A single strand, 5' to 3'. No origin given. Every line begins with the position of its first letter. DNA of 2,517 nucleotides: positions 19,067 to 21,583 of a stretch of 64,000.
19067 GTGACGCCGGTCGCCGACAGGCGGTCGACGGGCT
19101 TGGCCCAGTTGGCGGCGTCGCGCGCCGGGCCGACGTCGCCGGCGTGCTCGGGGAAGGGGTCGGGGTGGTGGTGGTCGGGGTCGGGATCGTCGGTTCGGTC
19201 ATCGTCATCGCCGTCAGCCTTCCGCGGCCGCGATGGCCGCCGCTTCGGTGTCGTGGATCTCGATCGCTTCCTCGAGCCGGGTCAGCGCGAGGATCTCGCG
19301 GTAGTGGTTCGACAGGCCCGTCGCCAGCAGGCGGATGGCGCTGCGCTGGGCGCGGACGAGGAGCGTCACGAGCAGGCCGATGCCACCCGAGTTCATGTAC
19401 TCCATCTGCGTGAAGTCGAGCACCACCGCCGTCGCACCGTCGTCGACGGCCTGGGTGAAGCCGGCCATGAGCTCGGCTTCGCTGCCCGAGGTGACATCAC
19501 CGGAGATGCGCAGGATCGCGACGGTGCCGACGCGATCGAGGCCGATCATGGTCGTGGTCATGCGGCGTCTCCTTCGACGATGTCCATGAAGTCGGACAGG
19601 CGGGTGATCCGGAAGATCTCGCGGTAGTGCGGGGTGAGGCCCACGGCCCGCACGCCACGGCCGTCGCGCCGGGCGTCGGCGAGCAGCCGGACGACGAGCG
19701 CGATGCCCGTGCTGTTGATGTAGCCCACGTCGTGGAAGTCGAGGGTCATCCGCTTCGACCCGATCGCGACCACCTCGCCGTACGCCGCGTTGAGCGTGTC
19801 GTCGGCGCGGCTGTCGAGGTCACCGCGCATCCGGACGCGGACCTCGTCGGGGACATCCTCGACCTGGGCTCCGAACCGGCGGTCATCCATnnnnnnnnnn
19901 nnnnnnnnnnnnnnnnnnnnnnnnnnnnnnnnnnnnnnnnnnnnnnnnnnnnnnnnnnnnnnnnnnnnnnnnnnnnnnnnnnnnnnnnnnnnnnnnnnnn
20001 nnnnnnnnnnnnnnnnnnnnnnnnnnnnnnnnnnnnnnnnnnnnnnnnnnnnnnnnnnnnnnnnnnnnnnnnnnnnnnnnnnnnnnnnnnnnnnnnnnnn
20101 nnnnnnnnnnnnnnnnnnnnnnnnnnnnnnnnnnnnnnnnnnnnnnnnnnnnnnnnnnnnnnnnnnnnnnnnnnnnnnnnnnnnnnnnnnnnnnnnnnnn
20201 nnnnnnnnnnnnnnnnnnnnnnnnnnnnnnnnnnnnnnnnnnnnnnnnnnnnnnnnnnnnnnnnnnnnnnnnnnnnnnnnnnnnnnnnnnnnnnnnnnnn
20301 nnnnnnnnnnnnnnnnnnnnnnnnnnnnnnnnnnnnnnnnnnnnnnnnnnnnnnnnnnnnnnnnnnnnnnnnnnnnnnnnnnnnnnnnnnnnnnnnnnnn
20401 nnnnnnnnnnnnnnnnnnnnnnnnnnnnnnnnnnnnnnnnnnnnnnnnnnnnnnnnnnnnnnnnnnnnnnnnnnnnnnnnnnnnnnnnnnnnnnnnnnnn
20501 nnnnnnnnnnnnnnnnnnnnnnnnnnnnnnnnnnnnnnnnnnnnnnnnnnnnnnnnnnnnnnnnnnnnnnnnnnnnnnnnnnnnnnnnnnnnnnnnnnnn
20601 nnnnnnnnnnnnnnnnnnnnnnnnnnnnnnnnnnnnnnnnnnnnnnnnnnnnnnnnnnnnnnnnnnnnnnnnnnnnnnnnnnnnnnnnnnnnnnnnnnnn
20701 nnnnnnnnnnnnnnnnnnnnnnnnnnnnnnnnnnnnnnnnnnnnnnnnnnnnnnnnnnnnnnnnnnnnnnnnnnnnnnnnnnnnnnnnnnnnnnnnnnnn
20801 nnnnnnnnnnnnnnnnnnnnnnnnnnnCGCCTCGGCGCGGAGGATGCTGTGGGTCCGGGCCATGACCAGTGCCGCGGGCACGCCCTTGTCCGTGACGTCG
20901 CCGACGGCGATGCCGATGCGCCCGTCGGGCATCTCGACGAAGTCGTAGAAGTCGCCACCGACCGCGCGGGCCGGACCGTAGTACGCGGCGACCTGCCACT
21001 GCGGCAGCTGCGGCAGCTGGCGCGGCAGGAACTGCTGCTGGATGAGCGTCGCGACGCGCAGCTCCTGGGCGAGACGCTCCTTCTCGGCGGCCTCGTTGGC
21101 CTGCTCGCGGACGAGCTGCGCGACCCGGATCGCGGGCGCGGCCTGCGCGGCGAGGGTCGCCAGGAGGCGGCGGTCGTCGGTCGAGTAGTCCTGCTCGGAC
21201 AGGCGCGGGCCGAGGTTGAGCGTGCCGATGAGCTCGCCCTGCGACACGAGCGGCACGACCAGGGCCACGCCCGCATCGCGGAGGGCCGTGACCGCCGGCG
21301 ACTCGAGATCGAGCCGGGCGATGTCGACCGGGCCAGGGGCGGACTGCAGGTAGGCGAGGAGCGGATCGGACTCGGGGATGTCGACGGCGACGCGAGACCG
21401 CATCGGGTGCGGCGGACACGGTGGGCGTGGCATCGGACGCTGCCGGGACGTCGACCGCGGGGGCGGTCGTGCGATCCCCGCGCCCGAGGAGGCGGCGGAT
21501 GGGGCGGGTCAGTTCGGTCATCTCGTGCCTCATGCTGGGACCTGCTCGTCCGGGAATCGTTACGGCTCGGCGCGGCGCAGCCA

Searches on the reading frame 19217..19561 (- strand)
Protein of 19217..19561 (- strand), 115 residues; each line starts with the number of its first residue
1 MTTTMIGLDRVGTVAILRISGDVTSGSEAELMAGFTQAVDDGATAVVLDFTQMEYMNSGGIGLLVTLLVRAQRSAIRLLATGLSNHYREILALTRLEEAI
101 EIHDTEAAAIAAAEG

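Call 32: search_protein_families(library=pfam, proteins=[window:19217-19561:-], max_evalue=0.01)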
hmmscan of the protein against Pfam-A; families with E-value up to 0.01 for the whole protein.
window:19217-19561:- (115 aa): 2 families
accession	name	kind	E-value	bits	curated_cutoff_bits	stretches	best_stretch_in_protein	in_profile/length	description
PF01740.26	STAS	-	2e-14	53.6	22.6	1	10-109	6-106/106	STAS domain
PF13466.11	STAS_2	-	3.4e-10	40.4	29.2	1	17-96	1-79/80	STAS domain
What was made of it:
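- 19214..19561 (-): STAS protein 2 (115 aa). It overlaps STAS1 by 4 nt. Pfam STAS 2e-14 (call 32).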

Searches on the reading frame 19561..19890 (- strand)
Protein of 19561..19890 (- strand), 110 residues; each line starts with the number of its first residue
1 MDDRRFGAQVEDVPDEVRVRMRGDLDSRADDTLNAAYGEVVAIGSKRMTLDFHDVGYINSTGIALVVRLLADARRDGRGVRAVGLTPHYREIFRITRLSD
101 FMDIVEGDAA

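Call 32: search_protein_families(library=pfam, proteins=[window:19561-19890:-], max_evalue=0.01)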
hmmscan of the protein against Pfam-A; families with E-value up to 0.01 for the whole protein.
window:19561-19890:- (110 aa): 2 families
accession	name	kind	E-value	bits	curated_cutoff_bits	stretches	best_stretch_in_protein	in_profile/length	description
PF13466.11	STAS_2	-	2.3e-12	47.3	29.2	1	19-98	1-79/80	STAS domain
PF01740.26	STAS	-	1.3e-10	41.4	22.6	1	10-104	4-99/106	STAS domain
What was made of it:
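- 19558..19890 (-): STAS protein 1 (110 aa), a presumed substrate of the PP2C/kinase. Its start overlaps the PP2C stop. Pfam STAS_2 2.3e-12 (call 32).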

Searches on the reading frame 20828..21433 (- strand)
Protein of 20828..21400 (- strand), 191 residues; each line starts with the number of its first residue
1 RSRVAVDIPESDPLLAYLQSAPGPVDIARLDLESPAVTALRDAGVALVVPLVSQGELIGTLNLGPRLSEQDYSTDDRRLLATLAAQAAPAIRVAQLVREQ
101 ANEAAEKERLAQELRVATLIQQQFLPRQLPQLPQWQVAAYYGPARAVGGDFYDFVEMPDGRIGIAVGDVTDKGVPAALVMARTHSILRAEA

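Call 47: find_homologous_proteins(query=window:20828-21400:-, max_evalue=0.001)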
Query seq(191 aa) (191 aa): 1202 proteins with E <= 0.001 among 2990 candidates; the best 120 are listed.
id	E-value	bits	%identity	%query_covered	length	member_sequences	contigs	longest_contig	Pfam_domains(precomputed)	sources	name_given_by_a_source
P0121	3.1e-103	361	91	98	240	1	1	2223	PF13185.13,PF01590.33,PF13492.13,PF07228.18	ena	-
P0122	4.4e-103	361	91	98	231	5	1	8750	PF13185.13,PF01590.33,PF13492.13,PF07228.18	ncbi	ncbi:MAG: PP2C family protein-serine/threonine phosphatase, partial [Chloroflexota bacterium]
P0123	5.0e-103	360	90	98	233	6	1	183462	PF13185.13,PF01590.33,PF13492.13,PF07228.18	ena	-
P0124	8.4e-103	360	89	98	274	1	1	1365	PF13185.13,PF01590.33,PF13492.13,PF07228.18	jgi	jgi:hypothetical protein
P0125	8.5e-102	356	90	98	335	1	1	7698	PF13185.13,PF01590.33,PF13492.13,PF07228.18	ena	-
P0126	3.6e-101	354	91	96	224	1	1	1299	PF13185.13,PF01590.33,PF13492.13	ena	-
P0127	4.4e-101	354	89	98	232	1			PF13185.13,PF01590.33,PF13492.13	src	-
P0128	5.3e-101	354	89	98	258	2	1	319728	PF13185.13,PF01590.33,PF13492.13,PF07228.18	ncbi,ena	-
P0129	1.6e-100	352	88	99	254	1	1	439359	PF13185.13,PF01590.33,PF13492.13,PF07228.18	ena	-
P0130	6.4e-100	350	89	96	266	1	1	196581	PF13185.13,PF01590.33,PF13492.13,PF07228.18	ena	-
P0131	7.9e-100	350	89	98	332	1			PF13185.13,PF01590.33,PF13492.13,PF07228.18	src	-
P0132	5.6e-98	344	87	97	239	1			PF13185.13,PF01590.33,PF13492.13,PF07228.18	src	-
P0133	7.4e-98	344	86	98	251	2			PF13185.13,PF01590.33,PF13492.13,PF07228.18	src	-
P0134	1.5e-97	343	87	98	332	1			PF13185.13,PF01590.33,PF13492.13,PF07228.18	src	-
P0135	2.1e-97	342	87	98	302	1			PF13185.13,PF01590.33,PF13492.13,PF07228.18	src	-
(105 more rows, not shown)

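Call 90: search_protein_representatives(protein=window:20924-21433:-)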
Query: 170 residues. Proteins with E-value up to 0.001 (for the whole library): 20222; up to 1e-10: 3296; up to 1e-30: 235. The best 150 are listed.
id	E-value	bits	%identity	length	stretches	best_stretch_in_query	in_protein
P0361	1.3e-71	256.3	79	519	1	14-168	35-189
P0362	1.5e-70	252.8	86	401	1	31-169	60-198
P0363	2.7e-68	245.4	35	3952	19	57-123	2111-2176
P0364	4.9e-64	231.6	72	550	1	11-170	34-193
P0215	4.8e-63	228.4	96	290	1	52-170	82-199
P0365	4.7e-62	225.2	70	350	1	8-170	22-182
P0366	1.9e-61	223.2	67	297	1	3-170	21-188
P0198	1.3e-60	220.4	66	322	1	2-169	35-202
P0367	2.8e-59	216.2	67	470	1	8-170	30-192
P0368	3.1e-59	216.0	70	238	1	15-169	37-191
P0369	3.7e-59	215.8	68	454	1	8-170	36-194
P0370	7.6e-59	214.7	64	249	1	5-170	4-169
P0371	1.0e-58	214.3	86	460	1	49-168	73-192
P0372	1.1e-58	214.2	66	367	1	7-170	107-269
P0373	2.0e-58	213.3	64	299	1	3-170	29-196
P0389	2.1e-52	193.8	64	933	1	15-170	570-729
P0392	1.7e-51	190.8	59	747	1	11-169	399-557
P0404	1.7e-49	184.4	58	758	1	12-170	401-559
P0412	2.1e-48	180.8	60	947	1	16-169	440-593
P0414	3.3e-47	176.9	52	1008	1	9-170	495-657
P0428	5.3e-45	169.7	58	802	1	16-170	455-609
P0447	3.6e-43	163.8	54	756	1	13-170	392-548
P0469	1.4e-40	155.4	55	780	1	21-168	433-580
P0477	4.0e-39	150.6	49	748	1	15-170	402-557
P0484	9.9e-39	149.3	53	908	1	16-170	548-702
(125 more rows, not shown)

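Call 93: search_protein_families(library=pfam, proteins=[P0404, P0447, P0477, P0392, P0484, P0412, P0414, P0389, P0469, P0428], max_evalue=0.01)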
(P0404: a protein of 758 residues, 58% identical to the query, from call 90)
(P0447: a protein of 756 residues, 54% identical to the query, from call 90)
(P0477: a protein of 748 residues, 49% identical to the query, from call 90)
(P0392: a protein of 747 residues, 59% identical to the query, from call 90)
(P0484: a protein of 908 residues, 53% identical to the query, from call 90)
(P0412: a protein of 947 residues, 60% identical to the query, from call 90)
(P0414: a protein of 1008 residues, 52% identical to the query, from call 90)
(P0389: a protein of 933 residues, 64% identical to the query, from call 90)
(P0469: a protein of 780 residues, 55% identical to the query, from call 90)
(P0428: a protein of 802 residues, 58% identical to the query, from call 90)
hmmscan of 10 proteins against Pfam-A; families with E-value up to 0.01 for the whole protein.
P0404 (758 aa): 4 families
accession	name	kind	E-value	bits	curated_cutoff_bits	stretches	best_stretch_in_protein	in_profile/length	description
PF07228.17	SpoIIE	-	1.3e-48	165.9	25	1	558-746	1-191/192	Stage II sporulation protein E (SpoIIE)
PF01590.32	GAF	-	6.6e-09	36.8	22.4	1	371-491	3-133/133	GAF domain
PF13185.12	GAF_2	-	3.6e-08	34.1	28.6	1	435-491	83-135/136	GAF domain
PF13492.12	GAF_3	-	1.1e-05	26.3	27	1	422-491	58-127/129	GAF domain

P0447 (756 aa): 4 families
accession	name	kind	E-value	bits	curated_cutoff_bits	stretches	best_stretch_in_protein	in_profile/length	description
PF07228.17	SpoIIE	-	6.3e-55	186.6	25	1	547-737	1-191/192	Stage II sporulation protein E (SpoIIE)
PF13185.12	GAF_2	-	1.3e-05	25.8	28.6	1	433-478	89-133/136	GAF domain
PF13492.12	GAF_3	-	9.1e-05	23.3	27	1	430-477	78-124/129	GAF domain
PF01590.32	GAF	-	0.0001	23.3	22.4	1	412-477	62-130/133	GAF domain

P0477 (748 aa): 4 families
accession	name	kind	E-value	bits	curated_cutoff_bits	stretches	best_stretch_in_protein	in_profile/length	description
PF07228.17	SpoIIE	-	4.7e-49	167.4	25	1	556-743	1-190/192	Stage II sporulation protein E (SpoIIE)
PF01590.32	GAF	-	9.2e-10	39.6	22.4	1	366-489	3-133/133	GAF domain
PF13492.12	GAF_3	-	1e-08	36.1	27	1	372-489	9-127/129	GAF domain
PF13185.12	GAF_2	-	2.2e-06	28.3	28.6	1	383-490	20-136/136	GAF domain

P0392 (747 aa): 4 families
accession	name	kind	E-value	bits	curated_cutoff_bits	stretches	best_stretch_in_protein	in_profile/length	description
PF07228.17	SpoIIE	-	3.1e-47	161.4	25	1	558-745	2-191/192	Stage II sporulation protein E (SpoIIE)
PF13185.12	GAF_2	-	2.4e-06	28.2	28.6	1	437-490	83-135/136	GAF domain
PF01590.32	GAF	-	1.5e-05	26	22.4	1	376-489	1-132/133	GAF domain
PF13492.12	GAF_3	-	0.00066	20.5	27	1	442-490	80-127/129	GAF domain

P0484 (908 aa): 4 families
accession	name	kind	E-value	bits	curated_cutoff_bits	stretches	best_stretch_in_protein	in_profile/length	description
PF07228.17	SpoIIE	-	9e-53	179.5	25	1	701-889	1-191/192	Stage II sporulation protein E (SpoIIE)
PF13185.12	GAF_2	-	5.3e-08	33.6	28.6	1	586-634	91-135/136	GAF domain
PF13492.12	GAF_3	-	7.1e-08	33.4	27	1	586-634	80-127/129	GAF domain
PF01590.32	GAF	-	3.1e-06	28.2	22.4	1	510-634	1-133/133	GAF domain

P0412 (947 aa): 6 families
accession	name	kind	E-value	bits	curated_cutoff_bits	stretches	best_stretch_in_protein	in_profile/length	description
PF07228.17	SpoIIE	-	2.2e-54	184.8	25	1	594-780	2-191/192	Stage II sporulation protein E (SpoIIE)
PF13581.12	HATPase_c_2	-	8.5e-20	71.5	27.4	1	816-941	3-126/127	Histidine kinase-like ATPase domain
PF13185.12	GAF_2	-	2.2e-08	34.9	28.6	1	471-526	84-135/136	GAF domain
PF01590.32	GAF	-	2.3e-06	28.6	22.4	1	448-526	54-133/133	GAF domain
PF13492.12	GAF_3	-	2.4e-06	28.4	27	1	467-526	70-127/129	GAF domain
PF02518.31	HATPase_c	-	0.0047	17.8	26.4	1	845-928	5-88/111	Histidine kinase-, DNA gyrase B-, and HSP90-like ATPase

P0414 (1008 aa): 5 families
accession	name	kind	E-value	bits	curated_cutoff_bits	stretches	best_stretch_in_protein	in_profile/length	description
PF07228.17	SpoIIE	-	2.3e-46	158.6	25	1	657-858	2-191/192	Stage II sporulation protein E (SpoIIE)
PF13581.12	HATPase_c_2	-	3.7e-18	66.2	27.4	1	878-1002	2-125/127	Histidine kinase-like ATPase domain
PF01590.32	GAF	-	6.3e-07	30.4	22.4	1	461-586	1-130/133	GAF domain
PF13492.12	GAF_3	-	2.3e-05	25.2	27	1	479-586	19-124/129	GAF domain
PF13185.12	GAF_2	-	5.2e-05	23.9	28.6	1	524-586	71-132/136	GAF domain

P0389 (933 aa): 5 families
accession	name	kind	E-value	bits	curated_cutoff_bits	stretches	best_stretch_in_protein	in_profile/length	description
PF07228.17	SpoIIE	-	1.3e-51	175.7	25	1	728-916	1-191/192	Stage II sporulation protein E (SpoIIE)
PF13492.12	GAF_3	-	8.6e-07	29.9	27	1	573-657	49-127/129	GAF domain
PF01590.32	GAF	-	3.1e-06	28.2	22.4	1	510-657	1-133/133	GAF domain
PF13185.12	GAF_2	-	0.00012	22.7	28.6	1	510-657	3-135/136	GAF domain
PF13473.12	Cupredoxin_1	-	0.0063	17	27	0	82-158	35-104/104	Cupredoxin-like domain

P0469 (780 aa): 4 families
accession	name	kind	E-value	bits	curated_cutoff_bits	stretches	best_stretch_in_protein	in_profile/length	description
PF07228.17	SpoIIE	-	3.3e-47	161.4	25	1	582-769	2-191/192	Stage II sporulation protein E (SpoIIE)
PF13185.12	GAF_2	-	8.1e-07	29.8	28.6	1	457-515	85-136/136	GAF domain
PF13492.12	GAF_3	-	6.3e-05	23.8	27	1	461-515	75-128/129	GAF domain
PF01590.32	GAF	-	0.00013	22.9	22.4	1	446-514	63-133/133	GAF domain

P0428 (802 aa): 4 families
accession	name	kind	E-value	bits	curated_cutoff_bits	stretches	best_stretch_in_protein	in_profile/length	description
PF07228.17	SpoIIE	-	2.1e-56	191.3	25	1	609-796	2-191/192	Stage II sporulation protein E (SpoIIE)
PF13185.12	GAF_2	-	0.00023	21.8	28.6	1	493-542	91-136/136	GAF domain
PF13492.12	GAF_3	-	0.0007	20.4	27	1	452-542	44-128/129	GAF domain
PF01590.32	GAF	-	0.0048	17.9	22.4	0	483-540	76-132/133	GAF domain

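Call 95: list_cluster_members(proteins=[P0404, P0477, P0392, P0412, P0414, P0484, P0447, P0001, P0361])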
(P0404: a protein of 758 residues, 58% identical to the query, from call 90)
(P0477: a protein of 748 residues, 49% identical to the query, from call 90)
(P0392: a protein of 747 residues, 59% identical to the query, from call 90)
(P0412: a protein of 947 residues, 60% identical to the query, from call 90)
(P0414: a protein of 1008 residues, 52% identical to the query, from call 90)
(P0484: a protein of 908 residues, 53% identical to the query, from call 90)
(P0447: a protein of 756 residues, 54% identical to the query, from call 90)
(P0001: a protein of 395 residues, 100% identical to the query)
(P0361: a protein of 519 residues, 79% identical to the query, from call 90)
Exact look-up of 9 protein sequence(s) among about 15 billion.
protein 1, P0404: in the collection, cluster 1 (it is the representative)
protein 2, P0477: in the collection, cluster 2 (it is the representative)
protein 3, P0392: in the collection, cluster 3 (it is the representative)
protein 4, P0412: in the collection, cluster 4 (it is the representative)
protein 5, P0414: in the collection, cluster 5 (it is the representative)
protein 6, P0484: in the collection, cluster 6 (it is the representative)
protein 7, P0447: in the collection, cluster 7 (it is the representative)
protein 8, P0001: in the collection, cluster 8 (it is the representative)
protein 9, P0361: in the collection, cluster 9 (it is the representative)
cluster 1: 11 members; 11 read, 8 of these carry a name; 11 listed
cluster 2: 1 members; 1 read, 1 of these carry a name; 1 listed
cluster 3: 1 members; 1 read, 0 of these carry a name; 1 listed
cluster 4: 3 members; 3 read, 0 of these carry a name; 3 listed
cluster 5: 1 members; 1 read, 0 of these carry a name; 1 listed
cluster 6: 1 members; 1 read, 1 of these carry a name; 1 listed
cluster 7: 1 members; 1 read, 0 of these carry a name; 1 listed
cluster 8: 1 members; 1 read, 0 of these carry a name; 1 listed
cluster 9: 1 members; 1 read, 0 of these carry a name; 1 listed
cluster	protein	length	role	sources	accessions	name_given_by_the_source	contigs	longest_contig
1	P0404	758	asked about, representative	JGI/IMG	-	serine phosphatase RsbU (regulator of sigma subunit)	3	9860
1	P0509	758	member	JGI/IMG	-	serine phosphatase RsbU (regulator of sigma subunit)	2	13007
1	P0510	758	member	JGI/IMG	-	serine phosphatase RsbU (regulator of sigma subunit)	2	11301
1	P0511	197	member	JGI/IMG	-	serine phosphatase RsbU (regulator of sigma subunit)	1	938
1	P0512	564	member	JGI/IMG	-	serine phosphatase RsbU (regulator of sigma subunit)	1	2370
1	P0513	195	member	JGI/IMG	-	serine phosphatase RsbU (regulator of sigma subunit)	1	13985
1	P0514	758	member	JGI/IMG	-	serine phosphatase RsbU (regulator of sigma subunit)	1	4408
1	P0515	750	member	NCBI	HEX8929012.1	MAG TPA: GAF domain-containing SpoIIE family protein phosphatase [Actinomycetota ...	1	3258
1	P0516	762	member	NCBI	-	-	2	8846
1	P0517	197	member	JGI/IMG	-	-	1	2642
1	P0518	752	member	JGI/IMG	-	-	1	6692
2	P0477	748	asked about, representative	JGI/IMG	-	serine phosphatase RsbU (regulator of sigma subunit)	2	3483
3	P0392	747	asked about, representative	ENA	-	-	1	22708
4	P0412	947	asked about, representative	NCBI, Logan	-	-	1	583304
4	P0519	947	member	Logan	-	-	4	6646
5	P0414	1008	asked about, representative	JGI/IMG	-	-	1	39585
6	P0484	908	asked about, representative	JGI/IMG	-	serine phosphatase RsbU (regulator of sigma subunit)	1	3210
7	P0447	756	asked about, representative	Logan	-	-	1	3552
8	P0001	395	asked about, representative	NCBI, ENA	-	-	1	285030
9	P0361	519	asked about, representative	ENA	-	-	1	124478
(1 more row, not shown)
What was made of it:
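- These fusions occur on several independent contigs (call 95).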

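Call 96: find_encoding_contigs(protein=P0412, flank=8000, max_places=2)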
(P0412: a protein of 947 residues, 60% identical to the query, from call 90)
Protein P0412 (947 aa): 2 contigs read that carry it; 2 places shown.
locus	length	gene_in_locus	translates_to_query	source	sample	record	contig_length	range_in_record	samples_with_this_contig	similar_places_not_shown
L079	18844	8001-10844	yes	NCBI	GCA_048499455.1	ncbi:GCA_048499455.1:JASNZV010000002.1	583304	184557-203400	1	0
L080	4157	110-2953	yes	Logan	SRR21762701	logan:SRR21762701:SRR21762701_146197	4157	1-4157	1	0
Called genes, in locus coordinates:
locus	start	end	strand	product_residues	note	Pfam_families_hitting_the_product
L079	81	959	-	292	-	PF00849:PseudoU_synth_2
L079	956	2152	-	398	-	PF00155:Aminotran_1_2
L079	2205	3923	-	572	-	PF01979:Amidohydro_1, PF07969:Amidohydro_3 (weak), PF13382:Adenine_deam_C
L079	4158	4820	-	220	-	-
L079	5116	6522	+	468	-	PF00753:Lactamase_B, PF12706:Lactamase_B_2, PF16661:Lactamase_B_6, PF10996:Beta-Casp, PF07521:RMMBL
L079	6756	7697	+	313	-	-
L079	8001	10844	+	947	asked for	PF01590:GAF (weak), PF13185:GAF_2, PF13492:GAF_3 (weak), PF07228:SpoIIE, PF13581:HATPase_c_2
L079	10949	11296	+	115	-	PF01740:STAS, PF13466:STAS_2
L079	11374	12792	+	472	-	PF01266:DAO (weak), PF01494:FAD_binding_3 (weak), PF01593:Amino_oxidase (weak), PF01946:Thi4 (weak), PF07992:Pyr_redox_2 (faint), PF12831:FAD_oxidored (weak), PF13450:NAD_binding_8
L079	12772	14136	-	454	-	PF01595:CNNM, PF00571:CBS, PF03471:CorC_HlyC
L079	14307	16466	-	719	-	PF07635:PSCyt1 (weak)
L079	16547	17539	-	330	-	PF06574:FAD_syn, PF01687:Flavokinase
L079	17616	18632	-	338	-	PF01509:TruB_N, PF16198:TruB_C_2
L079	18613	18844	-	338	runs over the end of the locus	PF01368:DHH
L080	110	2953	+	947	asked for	PF01590:GAF (weak), PF13185:GAF_2, PF13492:GAF_3 (weak), PF07228:SpoIIE, PF13581:HATPase_c_2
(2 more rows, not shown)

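Call 104: find_encoding_contigs(protein=P0414, flank=7000, max_places=2)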
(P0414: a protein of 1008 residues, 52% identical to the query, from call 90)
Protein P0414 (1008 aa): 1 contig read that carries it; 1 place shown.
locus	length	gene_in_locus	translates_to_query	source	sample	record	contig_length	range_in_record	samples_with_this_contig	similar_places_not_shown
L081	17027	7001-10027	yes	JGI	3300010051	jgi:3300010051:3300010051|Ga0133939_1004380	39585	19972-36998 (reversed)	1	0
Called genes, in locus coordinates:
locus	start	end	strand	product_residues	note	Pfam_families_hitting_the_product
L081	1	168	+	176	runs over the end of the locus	-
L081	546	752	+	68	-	-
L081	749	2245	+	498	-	PF13148:DUF3987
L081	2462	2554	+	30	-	-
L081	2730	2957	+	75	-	-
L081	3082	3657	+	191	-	-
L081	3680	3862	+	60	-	-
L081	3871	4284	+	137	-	-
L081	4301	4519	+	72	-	-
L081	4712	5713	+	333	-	PF00589:Phage_integrase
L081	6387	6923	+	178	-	PF20587:DUF6789 (weak)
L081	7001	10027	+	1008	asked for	PF01590:GAF (weak), PF07228:SpoIIE, PF13581:HATPase_c_2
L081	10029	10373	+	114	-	PF01740:STAS, PF13466:STAS_2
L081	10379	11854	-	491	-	PF04326:SLFN_AlbA_2 (weak), PF13749:HATPase_c_4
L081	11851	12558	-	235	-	-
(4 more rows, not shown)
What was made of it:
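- P0412 and P0414 are followed by a STAS gene, and P0412 also by the FAD oxidoreductase (calls 96, 104). The other is why unsplit fusions with the same downstream STAS gene exist (calls 96, 104).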

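Call 105: find_encoding_contigs(protein=P0509, flank=7000, max_places=2)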
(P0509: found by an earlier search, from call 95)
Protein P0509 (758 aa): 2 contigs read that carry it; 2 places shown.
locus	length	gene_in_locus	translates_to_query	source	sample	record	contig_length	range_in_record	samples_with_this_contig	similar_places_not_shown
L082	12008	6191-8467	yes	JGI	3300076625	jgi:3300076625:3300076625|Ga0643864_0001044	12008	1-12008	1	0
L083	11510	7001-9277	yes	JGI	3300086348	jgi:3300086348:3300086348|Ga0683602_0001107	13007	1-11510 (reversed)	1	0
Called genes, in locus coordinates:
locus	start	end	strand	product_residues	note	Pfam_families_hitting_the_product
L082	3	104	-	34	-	?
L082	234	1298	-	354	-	PF01925:TauE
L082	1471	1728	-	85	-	PF09851:SHOCT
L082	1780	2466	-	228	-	PF07883:Cupin_2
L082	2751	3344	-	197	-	PF00891:Methyltransf_2, PF01209:Ubie_methyltran, PF02353:CMAS, PF13489:Methyltransf_23, PF13847:Methyltransf_31, PF08241:Methyltransf_11, PF08242:Methyltransf_12, PF13649:Methyltransf_25, +3 more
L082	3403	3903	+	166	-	PF13412:HTH_24 (faint), PF13545:HTH_Crp_2 (weak), PF01047:MarR, PF12802:MarR_2, PF13463:HTH_27, PF25213:HVO_A0261_N, PF09339:HTH_IclR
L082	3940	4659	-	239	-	PF00106:adh_short, PF13561:adh_short_C2, PF23441:SDR (weak)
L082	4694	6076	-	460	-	PF00890:FAD_binding_2 (faint), PF01134:GIDA (faint), PF01262:AlaDh_PNT_C (faint), PF07992:Pyr_redox_2, PF12831:FAD_oxidored (weak), PF13738:Pyr_redox_3, PF00070:Pyr_redox, PF02852:Pyr_redox_dim, +3 more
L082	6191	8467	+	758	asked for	PF01590:GAF, PF13185:GAF_2, PF13492:GAF_3 (weak), PF07228:SpoIIE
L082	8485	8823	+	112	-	PF25213:HVO_A0261_N, PF01022:HTH_5, PF12802:MarR_2, PF12840:HTH_20, PF13412:HTH_24 (weak), PF01978:TrmB (weak), PF08279:HTH_11 (faint)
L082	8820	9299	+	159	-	PF08327:AHSA1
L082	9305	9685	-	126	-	-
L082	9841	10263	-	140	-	-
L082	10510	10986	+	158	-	-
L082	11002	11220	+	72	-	-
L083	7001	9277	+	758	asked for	PF01590:GAF, PF13185:GAF_2, PF13492:GAF_3 (weak), PF07228:SpoIIE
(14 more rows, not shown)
